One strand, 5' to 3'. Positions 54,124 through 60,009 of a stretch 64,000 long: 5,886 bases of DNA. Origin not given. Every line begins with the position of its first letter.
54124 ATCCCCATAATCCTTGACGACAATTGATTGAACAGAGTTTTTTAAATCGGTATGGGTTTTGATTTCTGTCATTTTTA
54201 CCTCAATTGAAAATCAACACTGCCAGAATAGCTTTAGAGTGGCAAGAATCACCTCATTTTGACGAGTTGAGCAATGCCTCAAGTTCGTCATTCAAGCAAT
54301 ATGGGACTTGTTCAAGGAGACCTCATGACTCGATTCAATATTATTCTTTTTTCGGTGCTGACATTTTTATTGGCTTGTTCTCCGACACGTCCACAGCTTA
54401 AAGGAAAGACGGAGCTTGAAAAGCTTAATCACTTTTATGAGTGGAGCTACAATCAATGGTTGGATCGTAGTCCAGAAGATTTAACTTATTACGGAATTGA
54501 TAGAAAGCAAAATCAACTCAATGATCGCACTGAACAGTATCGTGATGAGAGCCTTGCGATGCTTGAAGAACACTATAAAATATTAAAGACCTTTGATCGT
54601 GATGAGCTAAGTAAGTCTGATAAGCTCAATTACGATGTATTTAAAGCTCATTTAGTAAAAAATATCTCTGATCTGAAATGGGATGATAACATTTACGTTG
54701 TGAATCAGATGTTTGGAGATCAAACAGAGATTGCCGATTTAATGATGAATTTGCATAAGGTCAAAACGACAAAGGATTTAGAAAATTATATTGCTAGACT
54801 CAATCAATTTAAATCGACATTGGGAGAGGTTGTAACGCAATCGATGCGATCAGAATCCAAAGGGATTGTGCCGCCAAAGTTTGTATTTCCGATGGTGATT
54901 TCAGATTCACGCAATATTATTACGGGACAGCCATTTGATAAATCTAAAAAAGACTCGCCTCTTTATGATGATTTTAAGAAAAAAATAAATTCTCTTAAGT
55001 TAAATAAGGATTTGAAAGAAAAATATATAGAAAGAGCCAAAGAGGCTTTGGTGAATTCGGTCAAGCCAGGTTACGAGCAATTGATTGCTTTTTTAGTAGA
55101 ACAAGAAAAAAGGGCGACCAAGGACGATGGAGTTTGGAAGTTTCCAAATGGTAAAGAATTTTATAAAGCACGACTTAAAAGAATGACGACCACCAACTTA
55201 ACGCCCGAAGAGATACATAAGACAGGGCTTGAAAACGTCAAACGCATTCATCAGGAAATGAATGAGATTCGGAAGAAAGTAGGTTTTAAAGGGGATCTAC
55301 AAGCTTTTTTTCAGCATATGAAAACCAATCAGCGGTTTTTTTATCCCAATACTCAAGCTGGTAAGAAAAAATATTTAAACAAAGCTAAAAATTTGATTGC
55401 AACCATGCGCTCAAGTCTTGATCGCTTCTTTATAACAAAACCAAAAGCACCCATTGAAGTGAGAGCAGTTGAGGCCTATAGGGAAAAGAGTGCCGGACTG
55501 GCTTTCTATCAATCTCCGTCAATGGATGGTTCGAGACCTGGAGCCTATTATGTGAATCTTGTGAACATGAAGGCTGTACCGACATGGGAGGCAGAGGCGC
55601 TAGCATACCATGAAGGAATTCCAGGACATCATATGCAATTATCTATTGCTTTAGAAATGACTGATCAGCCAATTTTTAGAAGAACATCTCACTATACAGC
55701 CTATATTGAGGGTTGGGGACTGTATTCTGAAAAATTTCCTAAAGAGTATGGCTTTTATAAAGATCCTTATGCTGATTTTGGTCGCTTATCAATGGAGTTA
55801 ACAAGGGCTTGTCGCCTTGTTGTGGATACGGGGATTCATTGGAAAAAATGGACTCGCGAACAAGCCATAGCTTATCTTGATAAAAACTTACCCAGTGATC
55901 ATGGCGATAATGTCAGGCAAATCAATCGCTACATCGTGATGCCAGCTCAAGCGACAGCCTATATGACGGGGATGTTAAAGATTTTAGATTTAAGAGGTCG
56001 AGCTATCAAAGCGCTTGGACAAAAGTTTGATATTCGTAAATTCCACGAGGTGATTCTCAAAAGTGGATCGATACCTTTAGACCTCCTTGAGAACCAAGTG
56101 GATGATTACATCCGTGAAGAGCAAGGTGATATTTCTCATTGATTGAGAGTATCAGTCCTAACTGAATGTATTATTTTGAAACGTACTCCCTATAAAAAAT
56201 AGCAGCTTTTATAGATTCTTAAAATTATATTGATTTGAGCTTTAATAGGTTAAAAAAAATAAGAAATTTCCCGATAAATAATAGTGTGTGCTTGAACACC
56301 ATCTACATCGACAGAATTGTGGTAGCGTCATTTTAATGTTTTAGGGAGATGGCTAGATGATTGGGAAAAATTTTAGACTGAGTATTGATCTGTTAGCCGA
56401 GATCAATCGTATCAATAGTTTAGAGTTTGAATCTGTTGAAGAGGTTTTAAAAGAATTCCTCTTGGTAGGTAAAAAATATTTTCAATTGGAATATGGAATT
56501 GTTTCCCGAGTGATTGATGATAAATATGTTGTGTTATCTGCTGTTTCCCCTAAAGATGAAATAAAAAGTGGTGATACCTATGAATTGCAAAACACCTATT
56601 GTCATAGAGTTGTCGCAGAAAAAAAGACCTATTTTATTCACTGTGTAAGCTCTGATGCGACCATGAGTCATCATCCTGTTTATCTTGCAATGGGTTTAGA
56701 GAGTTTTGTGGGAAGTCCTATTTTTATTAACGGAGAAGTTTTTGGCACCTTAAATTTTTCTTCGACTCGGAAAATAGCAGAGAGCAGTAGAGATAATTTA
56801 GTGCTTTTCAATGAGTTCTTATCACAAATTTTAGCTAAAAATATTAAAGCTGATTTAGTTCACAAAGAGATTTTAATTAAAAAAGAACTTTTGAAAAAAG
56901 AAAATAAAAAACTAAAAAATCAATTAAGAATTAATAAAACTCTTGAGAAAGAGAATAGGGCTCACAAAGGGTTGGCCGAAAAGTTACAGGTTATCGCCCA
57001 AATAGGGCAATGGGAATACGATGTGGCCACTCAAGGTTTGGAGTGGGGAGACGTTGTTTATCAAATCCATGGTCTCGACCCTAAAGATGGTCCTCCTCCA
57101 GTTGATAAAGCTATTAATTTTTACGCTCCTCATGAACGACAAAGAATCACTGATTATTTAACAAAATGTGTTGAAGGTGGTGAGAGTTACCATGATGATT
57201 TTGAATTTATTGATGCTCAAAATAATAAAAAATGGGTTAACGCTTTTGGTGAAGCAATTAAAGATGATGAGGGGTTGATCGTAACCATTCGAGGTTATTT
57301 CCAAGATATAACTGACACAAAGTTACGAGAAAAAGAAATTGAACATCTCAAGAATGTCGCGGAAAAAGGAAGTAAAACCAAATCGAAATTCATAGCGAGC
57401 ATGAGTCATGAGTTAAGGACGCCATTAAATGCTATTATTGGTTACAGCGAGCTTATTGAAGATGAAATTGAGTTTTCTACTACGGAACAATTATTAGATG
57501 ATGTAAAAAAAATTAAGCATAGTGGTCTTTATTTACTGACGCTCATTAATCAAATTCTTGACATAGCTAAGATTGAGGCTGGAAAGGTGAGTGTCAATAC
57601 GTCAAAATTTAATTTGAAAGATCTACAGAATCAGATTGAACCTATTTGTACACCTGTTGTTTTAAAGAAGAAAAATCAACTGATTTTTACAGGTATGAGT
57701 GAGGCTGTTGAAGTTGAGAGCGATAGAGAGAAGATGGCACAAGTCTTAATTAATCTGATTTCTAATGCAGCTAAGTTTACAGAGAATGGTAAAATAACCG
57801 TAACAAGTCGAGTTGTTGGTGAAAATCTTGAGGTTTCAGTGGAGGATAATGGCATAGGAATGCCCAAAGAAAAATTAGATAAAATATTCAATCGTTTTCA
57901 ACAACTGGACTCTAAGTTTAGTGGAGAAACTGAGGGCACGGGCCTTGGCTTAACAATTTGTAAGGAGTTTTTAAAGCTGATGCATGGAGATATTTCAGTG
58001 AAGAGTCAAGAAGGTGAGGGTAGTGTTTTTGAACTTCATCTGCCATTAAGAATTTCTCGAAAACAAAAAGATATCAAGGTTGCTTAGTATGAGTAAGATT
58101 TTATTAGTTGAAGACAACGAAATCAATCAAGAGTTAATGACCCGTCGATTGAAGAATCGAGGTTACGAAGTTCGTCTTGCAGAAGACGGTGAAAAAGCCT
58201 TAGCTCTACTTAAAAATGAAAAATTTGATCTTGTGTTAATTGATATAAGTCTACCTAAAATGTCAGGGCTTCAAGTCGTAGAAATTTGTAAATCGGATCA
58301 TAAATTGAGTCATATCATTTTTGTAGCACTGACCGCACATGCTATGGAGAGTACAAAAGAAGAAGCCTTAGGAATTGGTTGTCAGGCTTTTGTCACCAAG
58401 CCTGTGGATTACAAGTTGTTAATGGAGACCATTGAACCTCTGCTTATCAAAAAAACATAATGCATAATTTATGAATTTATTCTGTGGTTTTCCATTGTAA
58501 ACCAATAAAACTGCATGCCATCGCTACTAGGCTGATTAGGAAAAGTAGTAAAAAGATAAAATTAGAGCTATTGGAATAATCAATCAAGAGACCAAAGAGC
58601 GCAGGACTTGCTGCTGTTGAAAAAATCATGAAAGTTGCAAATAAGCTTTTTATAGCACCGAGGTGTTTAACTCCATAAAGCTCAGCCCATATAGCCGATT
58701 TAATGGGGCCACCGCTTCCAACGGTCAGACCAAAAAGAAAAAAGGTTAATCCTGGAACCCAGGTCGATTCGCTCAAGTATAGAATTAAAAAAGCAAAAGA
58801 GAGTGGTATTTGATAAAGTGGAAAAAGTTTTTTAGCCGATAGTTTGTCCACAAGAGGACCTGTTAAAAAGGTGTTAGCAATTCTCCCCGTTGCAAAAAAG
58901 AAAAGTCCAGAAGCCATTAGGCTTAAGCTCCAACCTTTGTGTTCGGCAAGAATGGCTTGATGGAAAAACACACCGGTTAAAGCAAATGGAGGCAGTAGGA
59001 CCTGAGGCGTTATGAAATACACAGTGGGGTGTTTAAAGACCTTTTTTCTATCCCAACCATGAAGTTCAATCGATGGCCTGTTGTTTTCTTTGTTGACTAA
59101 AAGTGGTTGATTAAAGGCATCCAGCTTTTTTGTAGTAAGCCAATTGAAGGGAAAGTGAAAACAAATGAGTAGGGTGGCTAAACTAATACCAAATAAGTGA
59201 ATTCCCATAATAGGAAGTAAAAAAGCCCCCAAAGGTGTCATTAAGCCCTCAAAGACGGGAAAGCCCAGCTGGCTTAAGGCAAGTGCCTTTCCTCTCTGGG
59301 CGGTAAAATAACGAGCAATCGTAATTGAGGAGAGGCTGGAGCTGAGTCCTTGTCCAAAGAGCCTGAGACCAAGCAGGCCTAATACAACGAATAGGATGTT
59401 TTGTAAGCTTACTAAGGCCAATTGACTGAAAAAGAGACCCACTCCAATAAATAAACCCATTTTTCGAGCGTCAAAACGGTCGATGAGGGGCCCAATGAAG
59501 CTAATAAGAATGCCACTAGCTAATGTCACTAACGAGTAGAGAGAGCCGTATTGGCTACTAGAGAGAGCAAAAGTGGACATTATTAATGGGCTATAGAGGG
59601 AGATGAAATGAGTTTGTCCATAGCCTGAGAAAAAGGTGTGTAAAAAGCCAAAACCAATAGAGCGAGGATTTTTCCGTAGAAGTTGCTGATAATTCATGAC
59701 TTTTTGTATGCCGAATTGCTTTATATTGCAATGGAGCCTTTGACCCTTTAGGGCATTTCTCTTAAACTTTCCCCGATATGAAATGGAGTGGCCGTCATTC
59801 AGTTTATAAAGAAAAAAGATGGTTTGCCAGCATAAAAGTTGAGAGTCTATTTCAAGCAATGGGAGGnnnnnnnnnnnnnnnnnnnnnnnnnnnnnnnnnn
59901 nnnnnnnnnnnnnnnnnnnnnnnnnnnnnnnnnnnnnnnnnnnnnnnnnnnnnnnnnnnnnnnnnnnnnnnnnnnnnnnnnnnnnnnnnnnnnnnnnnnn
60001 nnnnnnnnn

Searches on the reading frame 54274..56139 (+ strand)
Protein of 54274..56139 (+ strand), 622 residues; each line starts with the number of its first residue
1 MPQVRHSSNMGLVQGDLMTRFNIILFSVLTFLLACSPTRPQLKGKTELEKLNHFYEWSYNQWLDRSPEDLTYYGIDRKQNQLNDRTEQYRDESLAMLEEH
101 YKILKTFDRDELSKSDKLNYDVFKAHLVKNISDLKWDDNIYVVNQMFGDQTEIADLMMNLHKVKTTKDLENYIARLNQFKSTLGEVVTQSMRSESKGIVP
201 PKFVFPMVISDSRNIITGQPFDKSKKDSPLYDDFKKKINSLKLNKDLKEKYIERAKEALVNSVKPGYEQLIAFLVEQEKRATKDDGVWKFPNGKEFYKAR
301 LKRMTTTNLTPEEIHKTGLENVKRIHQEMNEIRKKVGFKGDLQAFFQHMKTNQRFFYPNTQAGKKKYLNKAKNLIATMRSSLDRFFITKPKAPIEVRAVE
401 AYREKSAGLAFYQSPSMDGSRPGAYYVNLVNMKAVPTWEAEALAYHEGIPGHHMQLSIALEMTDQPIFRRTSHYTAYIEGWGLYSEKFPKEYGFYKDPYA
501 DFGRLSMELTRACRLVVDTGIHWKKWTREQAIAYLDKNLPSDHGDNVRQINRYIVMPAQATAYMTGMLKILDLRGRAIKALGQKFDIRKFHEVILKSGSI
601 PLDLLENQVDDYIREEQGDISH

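Call 59: search_protein_families(library=pfam, proteins=[window:54274-56139:+], max_evalue=0.00001)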
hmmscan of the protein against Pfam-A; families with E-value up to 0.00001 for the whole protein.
window:54274-56139:+ (622 aa): 1 family
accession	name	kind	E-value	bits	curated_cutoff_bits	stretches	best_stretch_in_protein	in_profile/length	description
PF05960.17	DUF885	-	5e-178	594.4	32.4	1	67-609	1-532/532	Bacterial protein of unknown function (DUF885)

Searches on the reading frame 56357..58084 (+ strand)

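Call 59: search_protein_families(library=pfam, proteins=[window:56357-58084:+], max_evalue=0.00001)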
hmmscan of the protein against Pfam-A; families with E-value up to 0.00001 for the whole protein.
window:56357-58084:+ (576 aa): 5 families
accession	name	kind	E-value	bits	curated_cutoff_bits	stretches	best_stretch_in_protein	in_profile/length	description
PF02518.31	HATPase_c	-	5.2e-31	107.8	26.4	1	456-565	2-110/111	Histidine kinase-, DNA gyrase B-, and HSP90-like ATPase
PF00512.31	HisKA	-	2.5e-20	72.7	26.9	1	342-409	2-66/66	His Kinase A (phospho-acceptor) domain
PF01590.32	GAF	-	1.7e-08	35.5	22.4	1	27-158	2-129/133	GAF domain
PF08447.18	PAS_3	-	3.2e-08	34.2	25.6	1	229-313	3-87/89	PAS fold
PF13185.12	GAF_2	-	3.9e-08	34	28.6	1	26-158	3-131/136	GAF domain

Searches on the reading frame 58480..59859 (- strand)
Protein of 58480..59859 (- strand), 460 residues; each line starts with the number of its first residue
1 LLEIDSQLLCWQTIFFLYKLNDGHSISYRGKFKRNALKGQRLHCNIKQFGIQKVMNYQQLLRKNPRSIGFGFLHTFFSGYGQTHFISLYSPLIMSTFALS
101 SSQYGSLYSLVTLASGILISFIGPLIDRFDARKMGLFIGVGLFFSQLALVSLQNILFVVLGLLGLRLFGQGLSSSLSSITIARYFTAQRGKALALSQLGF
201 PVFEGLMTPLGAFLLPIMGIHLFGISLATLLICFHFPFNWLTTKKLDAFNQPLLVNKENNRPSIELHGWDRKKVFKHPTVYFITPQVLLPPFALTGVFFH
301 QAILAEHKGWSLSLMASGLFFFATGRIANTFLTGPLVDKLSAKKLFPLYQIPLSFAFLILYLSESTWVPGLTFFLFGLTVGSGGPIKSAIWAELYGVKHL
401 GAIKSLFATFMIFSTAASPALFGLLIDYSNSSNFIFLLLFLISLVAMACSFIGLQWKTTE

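Call 59: search_protein_families(library=pfam, proteins=[window:58480-59859:-], max_evalue=0.00001)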
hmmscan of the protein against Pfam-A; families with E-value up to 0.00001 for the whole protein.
window:58480-59859:- (460 aa): 1 family
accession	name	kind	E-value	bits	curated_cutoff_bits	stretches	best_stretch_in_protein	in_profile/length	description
PF07690.21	MFS_1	-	3.3e-30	105.6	33.4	2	72-324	2-247/347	Major Facilitator Superfamily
